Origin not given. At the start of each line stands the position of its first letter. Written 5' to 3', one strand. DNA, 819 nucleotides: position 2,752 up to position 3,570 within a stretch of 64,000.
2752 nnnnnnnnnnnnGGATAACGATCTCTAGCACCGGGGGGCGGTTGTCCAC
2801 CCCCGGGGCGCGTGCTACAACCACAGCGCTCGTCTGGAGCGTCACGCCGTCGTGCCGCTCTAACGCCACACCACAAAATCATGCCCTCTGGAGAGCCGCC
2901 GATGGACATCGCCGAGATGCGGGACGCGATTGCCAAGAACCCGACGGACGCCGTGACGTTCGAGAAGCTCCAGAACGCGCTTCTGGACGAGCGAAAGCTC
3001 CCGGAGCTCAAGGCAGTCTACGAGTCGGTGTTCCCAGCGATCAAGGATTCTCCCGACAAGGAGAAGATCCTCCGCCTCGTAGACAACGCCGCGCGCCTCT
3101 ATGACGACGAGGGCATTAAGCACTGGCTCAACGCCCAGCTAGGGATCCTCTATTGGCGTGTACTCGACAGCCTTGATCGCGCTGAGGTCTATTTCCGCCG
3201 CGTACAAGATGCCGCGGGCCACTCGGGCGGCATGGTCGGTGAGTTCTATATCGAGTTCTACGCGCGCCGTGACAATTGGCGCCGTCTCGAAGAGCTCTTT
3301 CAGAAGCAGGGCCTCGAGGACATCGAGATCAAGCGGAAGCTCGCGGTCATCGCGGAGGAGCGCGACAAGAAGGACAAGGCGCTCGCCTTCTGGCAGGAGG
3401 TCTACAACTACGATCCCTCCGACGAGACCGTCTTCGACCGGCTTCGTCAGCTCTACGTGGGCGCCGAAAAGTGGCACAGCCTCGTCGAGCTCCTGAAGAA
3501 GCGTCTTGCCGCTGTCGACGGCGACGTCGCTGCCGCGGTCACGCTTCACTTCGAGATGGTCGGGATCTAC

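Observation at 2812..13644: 10.8-kb single ORF encoding ~45 tandem ~77-aa TPR-like double-hairpin repeats plus a novel ~480-aa C-terminal domain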

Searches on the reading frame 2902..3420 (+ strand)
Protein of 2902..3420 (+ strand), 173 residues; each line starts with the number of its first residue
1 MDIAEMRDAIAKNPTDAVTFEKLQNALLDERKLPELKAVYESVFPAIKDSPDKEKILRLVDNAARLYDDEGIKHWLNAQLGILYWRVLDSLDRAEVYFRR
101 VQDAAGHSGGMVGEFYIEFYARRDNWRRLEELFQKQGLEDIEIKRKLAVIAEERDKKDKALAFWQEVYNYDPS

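Call 70: search_protein_families(library=ncbifam, proteins=[window:2902-3420:+], max_evalue=1)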
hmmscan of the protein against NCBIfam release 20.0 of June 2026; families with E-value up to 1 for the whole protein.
window:2902-3420:+ (173 aa): 0 families
